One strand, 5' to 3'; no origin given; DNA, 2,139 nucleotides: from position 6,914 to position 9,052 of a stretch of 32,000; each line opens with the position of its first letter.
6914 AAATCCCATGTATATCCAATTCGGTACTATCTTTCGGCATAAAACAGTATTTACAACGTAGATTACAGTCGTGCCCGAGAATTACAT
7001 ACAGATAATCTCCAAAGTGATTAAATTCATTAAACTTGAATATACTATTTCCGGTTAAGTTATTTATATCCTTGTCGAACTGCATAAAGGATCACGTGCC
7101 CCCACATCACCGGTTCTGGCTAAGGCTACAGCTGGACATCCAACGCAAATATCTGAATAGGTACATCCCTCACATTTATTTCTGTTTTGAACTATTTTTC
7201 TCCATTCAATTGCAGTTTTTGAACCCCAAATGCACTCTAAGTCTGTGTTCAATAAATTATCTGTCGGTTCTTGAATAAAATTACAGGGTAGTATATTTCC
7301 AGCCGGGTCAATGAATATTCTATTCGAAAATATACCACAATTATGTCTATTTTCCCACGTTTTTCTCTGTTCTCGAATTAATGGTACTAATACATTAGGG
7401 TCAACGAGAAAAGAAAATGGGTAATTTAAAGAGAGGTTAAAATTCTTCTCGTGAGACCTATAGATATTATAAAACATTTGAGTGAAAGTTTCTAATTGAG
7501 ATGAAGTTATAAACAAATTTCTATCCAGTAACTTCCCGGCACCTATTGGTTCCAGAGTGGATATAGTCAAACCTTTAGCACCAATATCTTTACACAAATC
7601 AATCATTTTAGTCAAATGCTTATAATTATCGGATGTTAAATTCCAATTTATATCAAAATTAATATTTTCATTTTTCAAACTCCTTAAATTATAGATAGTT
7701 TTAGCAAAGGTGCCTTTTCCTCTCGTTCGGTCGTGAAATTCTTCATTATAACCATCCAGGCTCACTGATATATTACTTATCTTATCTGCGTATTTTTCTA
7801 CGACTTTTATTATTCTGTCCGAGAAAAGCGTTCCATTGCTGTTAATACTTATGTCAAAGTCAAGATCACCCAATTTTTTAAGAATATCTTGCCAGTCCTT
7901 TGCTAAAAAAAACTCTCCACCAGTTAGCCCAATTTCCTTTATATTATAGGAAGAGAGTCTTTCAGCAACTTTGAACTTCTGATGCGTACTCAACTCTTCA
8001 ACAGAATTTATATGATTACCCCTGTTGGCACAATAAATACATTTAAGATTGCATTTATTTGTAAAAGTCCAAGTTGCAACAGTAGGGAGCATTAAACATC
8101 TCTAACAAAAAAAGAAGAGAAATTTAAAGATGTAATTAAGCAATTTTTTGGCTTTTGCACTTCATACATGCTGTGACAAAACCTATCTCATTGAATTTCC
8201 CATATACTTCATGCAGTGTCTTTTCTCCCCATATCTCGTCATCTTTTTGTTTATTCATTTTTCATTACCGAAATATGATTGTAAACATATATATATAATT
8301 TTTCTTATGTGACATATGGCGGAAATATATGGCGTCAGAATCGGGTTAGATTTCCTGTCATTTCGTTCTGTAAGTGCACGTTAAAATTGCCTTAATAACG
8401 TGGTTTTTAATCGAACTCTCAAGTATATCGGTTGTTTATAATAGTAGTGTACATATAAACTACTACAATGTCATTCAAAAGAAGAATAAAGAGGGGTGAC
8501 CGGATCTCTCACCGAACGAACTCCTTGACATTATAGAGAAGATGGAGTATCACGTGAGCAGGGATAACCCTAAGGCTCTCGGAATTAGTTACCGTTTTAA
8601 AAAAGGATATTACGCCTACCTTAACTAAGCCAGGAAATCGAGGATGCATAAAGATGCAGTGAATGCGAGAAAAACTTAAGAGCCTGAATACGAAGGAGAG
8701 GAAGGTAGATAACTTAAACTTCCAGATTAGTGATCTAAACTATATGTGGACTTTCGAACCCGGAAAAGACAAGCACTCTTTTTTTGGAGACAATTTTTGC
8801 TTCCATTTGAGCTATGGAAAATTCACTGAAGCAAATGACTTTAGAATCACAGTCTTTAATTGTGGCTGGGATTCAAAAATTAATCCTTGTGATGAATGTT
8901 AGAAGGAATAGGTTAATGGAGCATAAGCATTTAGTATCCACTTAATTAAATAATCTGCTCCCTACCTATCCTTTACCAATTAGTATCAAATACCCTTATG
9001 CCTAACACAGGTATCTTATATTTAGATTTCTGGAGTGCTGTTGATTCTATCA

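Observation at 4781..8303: Compact operon: small Cys-containing ORF, two radical-SAM/SPASM enzymes and an MFS exporter (candidate archaeal RiPP cluster)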

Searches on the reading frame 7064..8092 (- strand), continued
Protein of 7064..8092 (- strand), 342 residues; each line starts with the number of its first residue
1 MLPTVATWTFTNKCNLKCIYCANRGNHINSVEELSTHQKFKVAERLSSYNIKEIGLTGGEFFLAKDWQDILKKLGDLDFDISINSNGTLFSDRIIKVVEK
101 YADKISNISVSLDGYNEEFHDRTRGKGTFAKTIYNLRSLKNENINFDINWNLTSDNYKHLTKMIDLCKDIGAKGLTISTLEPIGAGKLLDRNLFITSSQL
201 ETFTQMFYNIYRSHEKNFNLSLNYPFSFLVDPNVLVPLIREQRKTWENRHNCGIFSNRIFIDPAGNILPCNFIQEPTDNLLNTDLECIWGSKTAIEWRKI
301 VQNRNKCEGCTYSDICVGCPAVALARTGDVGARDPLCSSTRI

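Call 103: find_encoding_contigs(protein=P0246, flank=10000, max_places=3)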
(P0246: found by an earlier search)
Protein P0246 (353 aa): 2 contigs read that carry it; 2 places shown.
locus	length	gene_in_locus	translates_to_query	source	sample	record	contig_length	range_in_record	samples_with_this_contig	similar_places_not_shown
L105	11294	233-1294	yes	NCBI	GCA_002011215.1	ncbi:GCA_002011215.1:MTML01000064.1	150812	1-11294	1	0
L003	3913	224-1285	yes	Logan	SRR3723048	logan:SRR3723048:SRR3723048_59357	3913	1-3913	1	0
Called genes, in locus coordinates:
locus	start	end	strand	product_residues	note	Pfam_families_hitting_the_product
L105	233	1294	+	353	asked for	PF04055:Radical_SAM, PF13186:SPASM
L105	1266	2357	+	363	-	PF13353:Fer4_12 (weak), PF04055:Radical_SAM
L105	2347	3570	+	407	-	PF05977:MFS_3, PF07690:MFS_1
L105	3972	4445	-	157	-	PF00589:Phage_integrase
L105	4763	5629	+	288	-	PF04055:Radical_SAM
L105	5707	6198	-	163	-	-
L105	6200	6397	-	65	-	-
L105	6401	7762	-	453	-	PF02403:Seryl_tRNA_N, PF00587:tRNA-synt_2b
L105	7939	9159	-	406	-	PF26686:DUF8575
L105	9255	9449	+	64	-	-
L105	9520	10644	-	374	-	PF01458:SUFBD_core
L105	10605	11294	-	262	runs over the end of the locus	PF02463:SMC_N (faint), PF00005:ABC_tran, PF13304:AAA_21 (faint)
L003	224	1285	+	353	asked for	PF04055:Radical_SAM, PF13186:SPASM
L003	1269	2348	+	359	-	PF13353:Fer4_12 (weak), PF04055:Radical_SAM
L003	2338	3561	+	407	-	PF05977:MFS_3, PF07690:MFS_1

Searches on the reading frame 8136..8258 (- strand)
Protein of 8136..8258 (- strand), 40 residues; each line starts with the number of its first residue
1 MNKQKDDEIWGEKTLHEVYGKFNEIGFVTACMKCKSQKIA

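Call 3: search_protein_families(library=ncbifam, proteins=[window:8136-8258:-], max_evalue=0.01)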
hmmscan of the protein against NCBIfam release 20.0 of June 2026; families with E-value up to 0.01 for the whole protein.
window:8136-8258:- (40 aa): 0 families

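Call 4: search_protein_families(library=pfam, proteins=[window:8136-8258:-], max_evalue=0.01)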
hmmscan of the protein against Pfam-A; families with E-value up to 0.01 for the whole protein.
window:8136-8258:- (40 aa): 0 families

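Call 35: find_homologous_proteins(query=A1, max_evalue=10)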
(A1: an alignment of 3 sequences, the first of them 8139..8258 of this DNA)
Query A1 (3 sequences) (40 aa, profile of the alignment): 2 proteins with E <= 10 among 2 candidates.
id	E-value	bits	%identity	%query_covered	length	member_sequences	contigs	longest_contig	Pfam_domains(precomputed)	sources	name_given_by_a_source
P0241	6.1e-23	98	44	98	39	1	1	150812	-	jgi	-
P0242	5.0e-22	95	100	100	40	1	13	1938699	-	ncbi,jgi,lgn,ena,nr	ncbi:hypothetical protein [Cuniculiplasma divulgatum]|jgi:hypothetical protein|nr:hypothetical prote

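Call 43: search_protein_representatives(protein=window:8139-8258:-)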
Query: 40 residues. Proteins with E-value up to 0.001 (for the whole library): 4; up to 1e-10: 1; up to 1e-30: 0. The best 4 are listed.
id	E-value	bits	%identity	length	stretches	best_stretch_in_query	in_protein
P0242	6.8e-21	87.2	100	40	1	1-40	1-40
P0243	1.6e-05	40.2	50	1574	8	4-25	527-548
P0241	2.6e-04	36.6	47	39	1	6-39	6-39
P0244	7.6e-04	35.2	32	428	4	14-35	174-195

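Call 74: find_encoding_contigs(protein=window:8136-8258:-, flank=6000, max_places=10)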
Protein window:8136-8258:- (40 aa): 23 contigs read that carry it; 10 places shown.
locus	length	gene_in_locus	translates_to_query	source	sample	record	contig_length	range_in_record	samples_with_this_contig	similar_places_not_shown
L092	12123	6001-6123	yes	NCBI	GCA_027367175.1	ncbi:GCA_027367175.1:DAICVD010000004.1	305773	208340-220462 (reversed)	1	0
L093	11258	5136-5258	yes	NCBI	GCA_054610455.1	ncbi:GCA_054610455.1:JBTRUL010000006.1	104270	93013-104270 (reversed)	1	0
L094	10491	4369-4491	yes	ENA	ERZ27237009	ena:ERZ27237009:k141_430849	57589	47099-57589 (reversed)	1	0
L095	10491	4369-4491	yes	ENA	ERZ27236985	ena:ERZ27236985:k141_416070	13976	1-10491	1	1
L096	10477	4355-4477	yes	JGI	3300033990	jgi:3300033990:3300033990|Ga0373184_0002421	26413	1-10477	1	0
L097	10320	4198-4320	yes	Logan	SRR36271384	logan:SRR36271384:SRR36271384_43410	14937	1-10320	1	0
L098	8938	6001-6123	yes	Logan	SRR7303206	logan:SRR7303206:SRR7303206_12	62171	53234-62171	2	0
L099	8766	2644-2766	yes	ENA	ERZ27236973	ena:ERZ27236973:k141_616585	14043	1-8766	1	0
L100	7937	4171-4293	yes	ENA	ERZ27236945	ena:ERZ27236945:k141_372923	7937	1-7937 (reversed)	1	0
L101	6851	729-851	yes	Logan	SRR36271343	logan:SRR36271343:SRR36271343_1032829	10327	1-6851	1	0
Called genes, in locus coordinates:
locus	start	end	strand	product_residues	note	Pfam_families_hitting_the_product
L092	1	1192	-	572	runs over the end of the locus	PF01642:MM_CoA_mutase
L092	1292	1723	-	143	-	PF01814:Hemerythrin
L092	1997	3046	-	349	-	PF13439:Glyco_transf_4, PF00534:Glycos_transf_1, PF13692:Glyco_trans_1_4, PF20706:GT4-conflict (weak)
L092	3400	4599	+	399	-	PF07690:MFS_1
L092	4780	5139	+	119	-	-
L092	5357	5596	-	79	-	-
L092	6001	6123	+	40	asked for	-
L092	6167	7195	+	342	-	PF04055:Radical_SAM, PF13353:Fer4_12 (weak), PF13186:SPASM (weak)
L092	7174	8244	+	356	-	PF04055:Radical_SAM, PF13353:Fer4_12 (weak)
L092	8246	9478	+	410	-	PF05977:MFS_3, PF07690:MFS_1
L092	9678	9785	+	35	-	-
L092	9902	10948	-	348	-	PF08240:ADH_N, PF02826:2-Hacid_dh_C (weak), PF01262:AlaDh_PNT_C (weak), PF16912:Glu_dehyd_C (weak), PF00107:ADH_zinc_N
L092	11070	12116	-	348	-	PF13738:Pyr_redox_3, PF22578:GGR_cat (faint)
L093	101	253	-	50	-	-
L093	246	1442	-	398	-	PF14104:DUF4277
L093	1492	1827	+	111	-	PF20586:DUF6788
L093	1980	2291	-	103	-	PF01022:HTH_5, PF01047:MarR (weak), PF12802:MarR_2 (weak), PF12840:HTH_20, PF13412:HTH_24 (weak)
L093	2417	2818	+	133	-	-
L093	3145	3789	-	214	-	-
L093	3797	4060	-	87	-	-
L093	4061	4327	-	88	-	-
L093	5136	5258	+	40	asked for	-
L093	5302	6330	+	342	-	PF04055:Radical_SAM, PF13353:Fer4_12 (weak), PF13186:SPASM (weak)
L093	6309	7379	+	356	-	PF04055:Radical_SAM, PF13353:Fer4_12 (weak)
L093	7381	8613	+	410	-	PF05977:MFS_3, PF07690:MFS_1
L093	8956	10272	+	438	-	-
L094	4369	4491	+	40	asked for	-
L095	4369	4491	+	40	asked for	-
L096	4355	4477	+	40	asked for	-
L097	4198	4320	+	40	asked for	-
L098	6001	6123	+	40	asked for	-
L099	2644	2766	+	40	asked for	-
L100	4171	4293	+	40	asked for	-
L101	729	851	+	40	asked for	-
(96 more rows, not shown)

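Call 85: search_protein_families(library=ncbifam, proteins=[L093:8956-10272:+], max_evalue=1)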
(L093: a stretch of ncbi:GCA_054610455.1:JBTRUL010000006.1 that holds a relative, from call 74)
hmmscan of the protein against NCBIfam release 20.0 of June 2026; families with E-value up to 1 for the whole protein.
L093:8956-10272:+ (438 aa): 0 families

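Call 89: search_protein_families(library=pfam, proteins=[P0243, P0244], max_evalue=0.001)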
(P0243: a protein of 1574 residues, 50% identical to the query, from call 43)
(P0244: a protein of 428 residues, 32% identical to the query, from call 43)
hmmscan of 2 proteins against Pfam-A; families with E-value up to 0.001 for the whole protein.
P0243 (1574 aa): 7 families
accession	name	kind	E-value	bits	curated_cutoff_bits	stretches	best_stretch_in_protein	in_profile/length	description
PF12827.12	Peroxin-22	-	5.3e-22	78.1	26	0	638-690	57-106/110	Peroxisomal biogenesis protein family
PF14964.11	INTS15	-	5.4e-13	48.9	27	0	497-550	285-338/362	Integrator complex subunit 15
PF17827.6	PrmC_N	-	2e-08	35.1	23.4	0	427-452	42-67/71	PrmC N-terminal domain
PF20750.3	PAP_NTPase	-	8.1e-06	26.3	27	0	788-866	20-97/194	Poly(A) polymerase nucleotidyltransferase domain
PF08283.16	Gemini_AL1_M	-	2.6e-05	24.7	24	0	504-559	8-63/107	Geminivirus rep protein central domain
PF25375.1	Lin-15B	-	0.00015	22.2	27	0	510-549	81-120/121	Lin-15B-like domain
PF25082.1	GIPC1_GH2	-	0.00031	21.5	27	0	422-451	14-43/91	GIPC1-3 GH2 domain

P0244 (428 aa): 1 family
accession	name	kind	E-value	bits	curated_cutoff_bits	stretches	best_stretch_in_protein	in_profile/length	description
PF11259.13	DUF3060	-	6.7e-07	29.4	23.1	0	127-163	13-47/58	Protein of unknown function (DUF3060)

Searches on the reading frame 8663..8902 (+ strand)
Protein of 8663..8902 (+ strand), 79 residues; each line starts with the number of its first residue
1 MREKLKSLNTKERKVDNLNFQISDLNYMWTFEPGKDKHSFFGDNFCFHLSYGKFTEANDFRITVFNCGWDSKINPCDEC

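Call 8: search_protein_families(library=pfam, proteins=[window:8663-8902:+], max_evalue=0.01)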
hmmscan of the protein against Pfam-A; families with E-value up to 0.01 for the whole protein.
window:8663-8902:+ (79 aa): 0 families

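Call 82: list_cluster_members(proteins=[L092:9902-10948:-, L096:8708-9274:+, L094:8301-9089:-, L093:8956-10272:+, L093:246-1442:-, L094:2378-3022:-, window:8663-8902:+, window:9120-9479:-])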
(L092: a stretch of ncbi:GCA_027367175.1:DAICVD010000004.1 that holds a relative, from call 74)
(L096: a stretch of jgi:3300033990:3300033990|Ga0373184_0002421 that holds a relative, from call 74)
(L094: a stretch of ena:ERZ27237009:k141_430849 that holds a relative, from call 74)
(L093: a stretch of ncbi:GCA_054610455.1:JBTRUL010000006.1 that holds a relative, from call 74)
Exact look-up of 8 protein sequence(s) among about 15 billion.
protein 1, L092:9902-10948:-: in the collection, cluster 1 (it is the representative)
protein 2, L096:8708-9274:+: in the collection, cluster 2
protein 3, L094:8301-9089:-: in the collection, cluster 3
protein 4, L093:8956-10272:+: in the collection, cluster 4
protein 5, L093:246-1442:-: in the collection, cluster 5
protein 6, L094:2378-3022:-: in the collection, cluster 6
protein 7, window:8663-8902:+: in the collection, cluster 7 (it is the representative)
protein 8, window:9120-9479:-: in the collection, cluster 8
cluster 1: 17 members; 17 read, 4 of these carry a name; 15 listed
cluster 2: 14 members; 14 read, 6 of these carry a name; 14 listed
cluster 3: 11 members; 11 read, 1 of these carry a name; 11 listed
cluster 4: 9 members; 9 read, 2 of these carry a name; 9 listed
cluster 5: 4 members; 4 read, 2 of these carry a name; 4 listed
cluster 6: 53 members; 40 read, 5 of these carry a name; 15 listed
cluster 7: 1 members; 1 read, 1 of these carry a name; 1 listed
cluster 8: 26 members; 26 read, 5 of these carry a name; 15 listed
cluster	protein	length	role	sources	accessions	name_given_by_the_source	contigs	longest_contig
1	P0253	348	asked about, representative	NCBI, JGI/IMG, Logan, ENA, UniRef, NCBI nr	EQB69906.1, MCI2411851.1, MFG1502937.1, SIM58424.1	NAD(P)-dependent alcohol dehydrogenase [Cuniculiplasma divulgatum] | uncharacterized zinc-type alcohol dehydrogenase-like protein | Alcohol dehydrogenase (NADP+) n=1 Tax=Cuniculiplasma divulgatum TaxID=1673428 ...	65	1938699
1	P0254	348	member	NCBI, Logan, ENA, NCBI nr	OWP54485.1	MAG: hydroxyacid dehydrogenase [Cuniculiplasma sp. C_DKE]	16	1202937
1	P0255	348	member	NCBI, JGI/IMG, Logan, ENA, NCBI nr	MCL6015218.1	MAG: NAD(P)-dependent alcohol dehydrogenase [Candidatus Thermoplasmatota archaeon] | uncharacterized zinc-type alcohol dehydrogenase-like protein | NAD(P)-dependent alcohol dehydrogenase [Candidatus Thermoplasmatota archaeon]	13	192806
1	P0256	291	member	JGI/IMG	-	uncharacterized zinc-type alcohol dehydrogenase-like protein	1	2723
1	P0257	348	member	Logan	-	-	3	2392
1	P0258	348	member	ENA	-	-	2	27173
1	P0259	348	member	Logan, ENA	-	-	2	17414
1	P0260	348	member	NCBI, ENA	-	-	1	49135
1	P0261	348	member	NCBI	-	-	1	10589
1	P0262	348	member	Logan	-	-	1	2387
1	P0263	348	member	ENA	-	-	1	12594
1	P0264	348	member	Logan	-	-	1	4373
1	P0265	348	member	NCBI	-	-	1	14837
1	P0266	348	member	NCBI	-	-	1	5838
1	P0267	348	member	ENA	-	-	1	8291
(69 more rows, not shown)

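Call 84: search_solved_structures(query=window:8663-8902:+, max_evalue=10)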
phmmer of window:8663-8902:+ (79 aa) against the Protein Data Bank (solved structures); distinct sequences matched with E-value up to 10: 0.

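Call 85: search_protein_families(library=ncbifam, proteins=[window:8663-8902:+], max_evalue=1)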
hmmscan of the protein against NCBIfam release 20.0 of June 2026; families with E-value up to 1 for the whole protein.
window:8663-8902:+ (79 aa): 0 families
